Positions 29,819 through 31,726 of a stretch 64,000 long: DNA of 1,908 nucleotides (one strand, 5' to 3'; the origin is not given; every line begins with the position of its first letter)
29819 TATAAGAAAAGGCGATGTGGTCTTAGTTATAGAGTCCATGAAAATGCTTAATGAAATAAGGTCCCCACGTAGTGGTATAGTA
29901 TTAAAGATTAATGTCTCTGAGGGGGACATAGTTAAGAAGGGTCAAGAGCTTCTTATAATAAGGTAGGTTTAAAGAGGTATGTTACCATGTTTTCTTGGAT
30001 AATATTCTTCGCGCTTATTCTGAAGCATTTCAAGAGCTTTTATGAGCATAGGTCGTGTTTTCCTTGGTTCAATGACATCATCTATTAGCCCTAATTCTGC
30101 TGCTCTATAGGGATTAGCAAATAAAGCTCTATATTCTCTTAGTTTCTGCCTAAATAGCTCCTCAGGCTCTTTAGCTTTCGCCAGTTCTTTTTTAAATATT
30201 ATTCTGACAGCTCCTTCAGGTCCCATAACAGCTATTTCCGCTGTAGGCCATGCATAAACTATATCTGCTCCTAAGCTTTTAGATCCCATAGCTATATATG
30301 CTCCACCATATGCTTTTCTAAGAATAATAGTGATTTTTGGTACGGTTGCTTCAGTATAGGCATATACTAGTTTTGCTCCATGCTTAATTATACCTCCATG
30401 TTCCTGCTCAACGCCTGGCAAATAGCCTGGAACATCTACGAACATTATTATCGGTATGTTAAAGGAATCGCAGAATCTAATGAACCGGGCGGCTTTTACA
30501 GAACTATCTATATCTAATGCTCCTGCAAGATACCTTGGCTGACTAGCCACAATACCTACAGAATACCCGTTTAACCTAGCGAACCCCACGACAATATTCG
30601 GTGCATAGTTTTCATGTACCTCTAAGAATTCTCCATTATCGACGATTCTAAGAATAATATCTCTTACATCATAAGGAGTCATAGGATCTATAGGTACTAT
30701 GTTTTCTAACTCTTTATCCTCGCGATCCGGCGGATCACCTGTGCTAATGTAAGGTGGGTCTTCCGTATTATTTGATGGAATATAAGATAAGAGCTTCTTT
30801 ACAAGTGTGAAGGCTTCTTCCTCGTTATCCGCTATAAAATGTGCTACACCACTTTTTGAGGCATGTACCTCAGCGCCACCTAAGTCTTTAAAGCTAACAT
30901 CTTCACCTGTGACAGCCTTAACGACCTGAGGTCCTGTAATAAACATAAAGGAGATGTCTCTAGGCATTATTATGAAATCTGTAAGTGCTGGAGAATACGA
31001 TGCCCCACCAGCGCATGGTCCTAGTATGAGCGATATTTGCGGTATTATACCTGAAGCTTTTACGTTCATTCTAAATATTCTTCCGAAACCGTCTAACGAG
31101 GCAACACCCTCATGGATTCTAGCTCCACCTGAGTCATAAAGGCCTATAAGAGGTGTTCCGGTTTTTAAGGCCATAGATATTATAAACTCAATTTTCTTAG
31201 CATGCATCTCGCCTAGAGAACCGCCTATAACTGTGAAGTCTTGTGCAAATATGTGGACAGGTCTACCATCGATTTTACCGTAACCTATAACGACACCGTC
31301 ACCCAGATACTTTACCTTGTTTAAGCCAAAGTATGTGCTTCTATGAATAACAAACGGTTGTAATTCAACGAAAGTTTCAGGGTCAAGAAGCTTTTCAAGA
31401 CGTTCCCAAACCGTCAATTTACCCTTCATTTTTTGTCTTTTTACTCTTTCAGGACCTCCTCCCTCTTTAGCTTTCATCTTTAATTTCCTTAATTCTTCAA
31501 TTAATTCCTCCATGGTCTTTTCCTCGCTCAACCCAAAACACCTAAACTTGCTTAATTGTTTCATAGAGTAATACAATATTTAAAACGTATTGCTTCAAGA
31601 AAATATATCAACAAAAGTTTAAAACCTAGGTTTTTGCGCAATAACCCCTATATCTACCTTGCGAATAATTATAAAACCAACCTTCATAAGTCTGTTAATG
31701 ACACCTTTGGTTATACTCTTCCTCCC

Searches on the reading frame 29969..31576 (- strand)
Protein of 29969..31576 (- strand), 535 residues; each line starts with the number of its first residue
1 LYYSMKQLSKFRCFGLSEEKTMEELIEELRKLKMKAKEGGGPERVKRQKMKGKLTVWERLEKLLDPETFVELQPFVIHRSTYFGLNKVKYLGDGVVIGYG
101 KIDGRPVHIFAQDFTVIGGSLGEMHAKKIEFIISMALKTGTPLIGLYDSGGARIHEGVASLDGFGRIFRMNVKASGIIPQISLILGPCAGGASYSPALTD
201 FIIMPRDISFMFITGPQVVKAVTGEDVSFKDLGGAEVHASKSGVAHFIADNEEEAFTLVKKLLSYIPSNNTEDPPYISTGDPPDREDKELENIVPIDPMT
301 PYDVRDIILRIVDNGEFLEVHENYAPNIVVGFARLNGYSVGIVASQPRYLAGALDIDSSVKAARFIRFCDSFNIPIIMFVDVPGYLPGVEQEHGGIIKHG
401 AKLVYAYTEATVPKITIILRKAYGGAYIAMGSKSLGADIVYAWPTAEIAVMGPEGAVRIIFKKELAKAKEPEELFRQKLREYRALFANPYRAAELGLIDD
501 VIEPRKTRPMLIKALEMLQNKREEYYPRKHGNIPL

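Call 53: search_protein_families(library=pfam, proteins=[window:29969-31576:-], max_evalue=0.00001)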
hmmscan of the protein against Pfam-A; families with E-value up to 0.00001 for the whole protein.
window:29969-31576:- (535 aa): 3 families
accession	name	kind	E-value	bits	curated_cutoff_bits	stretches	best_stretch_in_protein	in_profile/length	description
PF01039.27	Carboxyl_trans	-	3.9e-197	656.2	22.3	1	48-533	2-493/493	Carboxyl transferase domain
PF03255.19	ACCA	-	1.7e-12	47.6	23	1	360-471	134-241/310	Acetyl co-enzyme A carboxylase carboxyltransferase-like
PF06833.16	MdcE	-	1.3e-06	28.7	32.7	1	373-460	27-114/196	Malonate decarboxylase gamma subunit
